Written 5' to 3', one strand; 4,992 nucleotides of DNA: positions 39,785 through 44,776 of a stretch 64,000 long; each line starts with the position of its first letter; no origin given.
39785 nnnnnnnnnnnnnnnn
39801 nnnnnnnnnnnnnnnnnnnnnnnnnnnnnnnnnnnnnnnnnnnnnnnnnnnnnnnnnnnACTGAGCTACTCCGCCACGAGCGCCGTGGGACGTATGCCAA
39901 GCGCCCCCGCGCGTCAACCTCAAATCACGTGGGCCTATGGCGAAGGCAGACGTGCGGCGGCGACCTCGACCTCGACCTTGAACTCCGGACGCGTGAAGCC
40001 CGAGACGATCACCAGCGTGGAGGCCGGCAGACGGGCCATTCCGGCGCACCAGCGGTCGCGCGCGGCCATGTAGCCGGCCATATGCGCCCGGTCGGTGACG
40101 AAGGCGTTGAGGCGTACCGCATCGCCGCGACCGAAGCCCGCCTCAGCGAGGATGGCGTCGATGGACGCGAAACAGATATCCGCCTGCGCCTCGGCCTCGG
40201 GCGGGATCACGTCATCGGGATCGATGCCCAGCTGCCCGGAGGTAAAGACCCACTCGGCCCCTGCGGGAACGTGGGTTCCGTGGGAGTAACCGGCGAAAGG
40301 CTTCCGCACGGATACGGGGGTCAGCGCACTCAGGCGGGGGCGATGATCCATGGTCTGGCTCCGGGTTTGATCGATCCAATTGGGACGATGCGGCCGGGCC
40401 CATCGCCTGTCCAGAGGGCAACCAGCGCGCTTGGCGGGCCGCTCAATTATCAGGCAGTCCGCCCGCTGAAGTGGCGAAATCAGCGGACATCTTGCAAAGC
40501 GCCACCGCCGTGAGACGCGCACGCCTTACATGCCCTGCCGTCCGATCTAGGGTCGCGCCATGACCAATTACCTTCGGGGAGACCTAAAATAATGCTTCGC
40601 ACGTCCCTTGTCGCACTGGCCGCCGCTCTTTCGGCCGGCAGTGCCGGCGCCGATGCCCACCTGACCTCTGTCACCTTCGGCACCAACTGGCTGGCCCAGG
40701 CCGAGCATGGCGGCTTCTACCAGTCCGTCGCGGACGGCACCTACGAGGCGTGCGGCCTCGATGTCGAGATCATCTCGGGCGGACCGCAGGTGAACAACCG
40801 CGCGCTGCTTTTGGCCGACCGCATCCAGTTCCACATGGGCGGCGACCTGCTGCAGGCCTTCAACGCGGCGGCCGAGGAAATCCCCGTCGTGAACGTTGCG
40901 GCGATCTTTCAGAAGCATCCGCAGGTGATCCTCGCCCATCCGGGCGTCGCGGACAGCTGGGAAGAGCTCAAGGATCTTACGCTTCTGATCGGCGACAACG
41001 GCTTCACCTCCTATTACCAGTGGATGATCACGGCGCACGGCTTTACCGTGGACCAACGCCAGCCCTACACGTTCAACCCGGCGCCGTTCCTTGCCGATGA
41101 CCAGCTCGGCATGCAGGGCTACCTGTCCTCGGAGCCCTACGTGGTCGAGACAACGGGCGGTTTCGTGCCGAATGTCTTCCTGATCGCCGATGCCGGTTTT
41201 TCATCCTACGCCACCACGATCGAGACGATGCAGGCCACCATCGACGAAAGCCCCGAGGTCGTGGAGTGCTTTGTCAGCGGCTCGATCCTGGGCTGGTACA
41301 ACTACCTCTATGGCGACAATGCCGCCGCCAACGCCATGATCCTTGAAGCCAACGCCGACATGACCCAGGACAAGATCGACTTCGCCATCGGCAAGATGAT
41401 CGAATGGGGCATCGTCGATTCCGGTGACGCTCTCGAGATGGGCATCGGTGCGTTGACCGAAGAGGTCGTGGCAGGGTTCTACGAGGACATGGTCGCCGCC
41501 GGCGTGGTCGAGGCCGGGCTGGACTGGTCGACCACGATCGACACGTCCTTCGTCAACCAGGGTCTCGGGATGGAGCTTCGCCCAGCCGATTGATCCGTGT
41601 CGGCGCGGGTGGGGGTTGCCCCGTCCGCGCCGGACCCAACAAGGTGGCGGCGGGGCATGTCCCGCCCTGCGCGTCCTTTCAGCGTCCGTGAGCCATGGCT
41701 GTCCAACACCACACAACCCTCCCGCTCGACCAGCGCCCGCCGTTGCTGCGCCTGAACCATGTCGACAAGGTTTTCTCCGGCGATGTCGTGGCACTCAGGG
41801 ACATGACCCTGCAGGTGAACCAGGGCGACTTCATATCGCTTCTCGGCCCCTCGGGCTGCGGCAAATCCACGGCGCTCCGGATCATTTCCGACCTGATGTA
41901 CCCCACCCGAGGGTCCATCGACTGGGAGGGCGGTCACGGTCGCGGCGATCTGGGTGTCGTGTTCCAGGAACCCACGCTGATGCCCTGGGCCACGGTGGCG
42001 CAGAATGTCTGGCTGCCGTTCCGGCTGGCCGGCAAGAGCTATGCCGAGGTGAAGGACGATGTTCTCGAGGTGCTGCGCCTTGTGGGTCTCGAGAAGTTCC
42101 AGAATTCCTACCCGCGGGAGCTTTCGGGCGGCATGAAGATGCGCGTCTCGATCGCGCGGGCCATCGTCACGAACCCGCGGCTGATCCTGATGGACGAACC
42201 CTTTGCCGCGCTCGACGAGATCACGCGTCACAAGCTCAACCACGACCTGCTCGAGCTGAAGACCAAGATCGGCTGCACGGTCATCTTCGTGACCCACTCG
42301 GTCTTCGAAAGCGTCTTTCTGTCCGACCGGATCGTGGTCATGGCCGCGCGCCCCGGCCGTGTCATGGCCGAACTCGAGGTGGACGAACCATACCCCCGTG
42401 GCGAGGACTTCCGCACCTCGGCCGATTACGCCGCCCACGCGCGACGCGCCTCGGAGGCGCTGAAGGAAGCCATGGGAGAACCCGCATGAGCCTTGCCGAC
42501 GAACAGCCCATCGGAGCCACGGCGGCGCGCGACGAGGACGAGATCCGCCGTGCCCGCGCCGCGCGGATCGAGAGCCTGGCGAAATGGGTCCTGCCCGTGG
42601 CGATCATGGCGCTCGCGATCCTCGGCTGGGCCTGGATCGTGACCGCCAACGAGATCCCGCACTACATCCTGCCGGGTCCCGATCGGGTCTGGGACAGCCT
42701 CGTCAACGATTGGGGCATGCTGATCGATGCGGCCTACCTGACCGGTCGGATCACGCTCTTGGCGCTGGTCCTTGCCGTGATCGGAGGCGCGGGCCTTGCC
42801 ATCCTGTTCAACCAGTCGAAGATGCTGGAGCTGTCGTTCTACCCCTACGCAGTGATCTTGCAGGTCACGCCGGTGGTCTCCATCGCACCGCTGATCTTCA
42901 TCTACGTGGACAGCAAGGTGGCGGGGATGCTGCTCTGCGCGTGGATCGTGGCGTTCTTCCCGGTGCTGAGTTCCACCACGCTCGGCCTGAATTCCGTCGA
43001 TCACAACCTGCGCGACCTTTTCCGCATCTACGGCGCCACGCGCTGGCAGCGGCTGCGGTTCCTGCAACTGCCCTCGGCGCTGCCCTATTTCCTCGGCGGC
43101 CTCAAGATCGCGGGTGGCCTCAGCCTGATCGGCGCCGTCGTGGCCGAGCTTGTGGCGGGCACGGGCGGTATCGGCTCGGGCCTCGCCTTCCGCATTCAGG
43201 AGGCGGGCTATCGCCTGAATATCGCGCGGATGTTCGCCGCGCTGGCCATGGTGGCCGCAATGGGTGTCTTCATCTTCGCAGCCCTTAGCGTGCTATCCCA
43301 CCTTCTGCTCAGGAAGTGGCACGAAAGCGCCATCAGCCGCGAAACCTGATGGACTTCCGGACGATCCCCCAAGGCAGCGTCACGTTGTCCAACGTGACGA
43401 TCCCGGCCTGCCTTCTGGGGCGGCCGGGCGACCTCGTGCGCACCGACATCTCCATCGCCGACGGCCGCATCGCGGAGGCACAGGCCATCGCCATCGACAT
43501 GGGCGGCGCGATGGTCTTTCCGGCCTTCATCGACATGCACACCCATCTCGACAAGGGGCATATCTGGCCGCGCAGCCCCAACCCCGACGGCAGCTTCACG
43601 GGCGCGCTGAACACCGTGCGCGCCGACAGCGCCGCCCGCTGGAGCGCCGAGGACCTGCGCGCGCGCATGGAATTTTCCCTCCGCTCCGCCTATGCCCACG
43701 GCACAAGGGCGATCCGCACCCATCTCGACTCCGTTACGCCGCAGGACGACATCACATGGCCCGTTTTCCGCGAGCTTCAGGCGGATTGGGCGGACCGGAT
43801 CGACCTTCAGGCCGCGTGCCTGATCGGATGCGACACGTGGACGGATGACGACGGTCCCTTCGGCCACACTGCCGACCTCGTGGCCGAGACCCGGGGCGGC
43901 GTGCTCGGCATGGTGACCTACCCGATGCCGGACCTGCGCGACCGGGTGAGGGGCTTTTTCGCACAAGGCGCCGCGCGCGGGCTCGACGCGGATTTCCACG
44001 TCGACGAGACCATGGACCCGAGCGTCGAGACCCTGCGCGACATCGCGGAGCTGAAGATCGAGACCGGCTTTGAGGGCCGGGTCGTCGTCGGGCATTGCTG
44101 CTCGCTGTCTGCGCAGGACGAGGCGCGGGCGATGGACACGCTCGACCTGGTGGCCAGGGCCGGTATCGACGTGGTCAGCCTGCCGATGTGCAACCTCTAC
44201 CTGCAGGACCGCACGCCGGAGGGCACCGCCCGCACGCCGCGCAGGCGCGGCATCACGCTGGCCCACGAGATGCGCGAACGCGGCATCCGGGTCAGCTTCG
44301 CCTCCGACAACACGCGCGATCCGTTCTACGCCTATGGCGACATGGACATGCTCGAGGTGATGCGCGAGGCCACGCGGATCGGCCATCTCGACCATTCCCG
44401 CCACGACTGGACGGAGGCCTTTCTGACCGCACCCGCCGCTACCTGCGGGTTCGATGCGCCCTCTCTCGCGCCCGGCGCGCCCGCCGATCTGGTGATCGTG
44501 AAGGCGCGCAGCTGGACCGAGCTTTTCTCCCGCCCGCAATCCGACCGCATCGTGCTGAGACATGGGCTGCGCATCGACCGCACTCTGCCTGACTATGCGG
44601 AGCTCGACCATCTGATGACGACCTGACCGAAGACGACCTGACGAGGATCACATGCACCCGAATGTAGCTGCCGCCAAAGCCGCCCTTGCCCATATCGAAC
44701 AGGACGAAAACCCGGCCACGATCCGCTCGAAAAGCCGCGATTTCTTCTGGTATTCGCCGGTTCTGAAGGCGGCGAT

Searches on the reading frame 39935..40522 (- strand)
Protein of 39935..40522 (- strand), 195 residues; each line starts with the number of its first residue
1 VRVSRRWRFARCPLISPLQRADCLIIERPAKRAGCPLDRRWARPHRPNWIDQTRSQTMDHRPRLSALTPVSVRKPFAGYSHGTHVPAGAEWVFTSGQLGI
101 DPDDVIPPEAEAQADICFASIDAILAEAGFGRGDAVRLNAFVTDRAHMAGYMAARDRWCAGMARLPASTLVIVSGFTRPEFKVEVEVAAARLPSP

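Call 4: search_protein_families(library=pfam, proteins=[window:39935-40522:-])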
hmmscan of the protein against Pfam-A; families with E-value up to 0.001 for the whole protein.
window:39935-40522:- (195 aa): 1 family
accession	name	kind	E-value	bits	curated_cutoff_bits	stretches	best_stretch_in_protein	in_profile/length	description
PF01042.26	Ribonuc_L-PSP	-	1.8e-19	70.4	27.3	1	75-190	7-120/121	Endoribonuclease L-PSP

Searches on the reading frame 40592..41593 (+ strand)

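Call 4: search_protein_families(library=pfam, proteins=[window:40592-41593:+])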
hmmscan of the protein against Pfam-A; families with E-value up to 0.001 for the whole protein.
window:40592-41593:+ (333 aa): 1 family
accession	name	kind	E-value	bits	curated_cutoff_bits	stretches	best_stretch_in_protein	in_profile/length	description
PF09084.16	NMT1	-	2.9e-13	50.7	20.5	1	37-235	2-206/216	NMT1/THI5 like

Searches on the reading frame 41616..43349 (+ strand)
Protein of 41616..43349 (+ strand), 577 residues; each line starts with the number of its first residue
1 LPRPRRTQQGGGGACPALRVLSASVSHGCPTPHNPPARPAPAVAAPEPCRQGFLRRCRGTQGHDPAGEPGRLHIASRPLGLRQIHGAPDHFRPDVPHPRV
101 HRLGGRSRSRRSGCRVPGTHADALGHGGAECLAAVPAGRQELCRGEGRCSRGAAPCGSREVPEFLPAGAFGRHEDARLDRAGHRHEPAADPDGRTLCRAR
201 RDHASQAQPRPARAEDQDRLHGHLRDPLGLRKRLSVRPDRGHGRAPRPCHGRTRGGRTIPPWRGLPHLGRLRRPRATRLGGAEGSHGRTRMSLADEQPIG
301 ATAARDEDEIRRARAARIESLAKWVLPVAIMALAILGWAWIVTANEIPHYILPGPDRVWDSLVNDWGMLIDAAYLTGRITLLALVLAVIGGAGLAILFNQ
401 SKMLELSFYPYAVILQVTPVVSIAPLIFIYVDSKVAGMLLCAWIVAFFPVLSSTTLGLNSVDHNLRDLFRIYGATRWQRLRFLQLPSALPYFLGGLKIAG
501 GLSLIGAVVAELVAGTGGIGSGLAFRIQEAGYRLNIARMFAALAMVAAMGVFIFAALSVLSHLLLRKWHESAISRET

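Call 4: search_protein_families(library=pfam, proteins=[window:41616-43349:+])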
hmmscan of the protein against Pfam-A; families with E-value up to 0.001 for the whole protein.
window:41616-43349:+ (577 aa): 1 family
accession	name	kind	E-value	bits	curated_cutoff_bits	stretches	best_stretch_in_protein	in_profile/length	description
PF00528.27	BPD_transp_1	-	1.6e-20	74.1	26.4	1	389-560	3-178/184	Binding-protein-dependent transport system inner membrane component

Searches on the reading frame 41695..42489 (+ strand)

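Call 7: search_protein_families(library=pfam, proteins=[window:41695-42489:+])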
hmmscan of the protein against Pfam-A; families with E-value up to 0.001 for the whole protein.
window:41695-42489:+ (264 aa): 3 families
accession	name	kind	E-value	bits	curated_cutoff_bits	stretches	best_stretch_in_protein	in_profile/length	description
PF00005.33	ABC_tran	-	4e-32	112.1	25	1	34-171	1-137/137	ABC transporter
PF13304.12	AAA_21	-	2.7e-05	24.8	27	0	47-70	2-25/304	AAA domain, putative AbiEii toxin, Type IV TA system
PF03215.21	Rad17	-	0.00075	19.9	23.8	0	34-67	35-68/186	Rad17 P-loop domain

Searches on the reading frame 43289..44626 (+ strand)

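Call 7: search_protein_families(library=pfam, proteins=[window:43289-44626:+])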
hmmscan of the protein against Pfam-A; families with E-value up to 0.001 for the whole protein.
window:43289-44626:+ (445 aa): 2 families
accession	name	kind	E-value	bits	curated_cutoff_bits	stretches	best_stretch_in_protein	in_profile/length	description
PF07969.17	Amidohydro_3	-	4.1e-29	102.8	29.7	2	219-419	263-455/472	Amidohydrolase family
PF01979.26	Amidohydro_1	-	4.7e-11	42.9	25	1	233-406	150-320/345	Amidohydrolase family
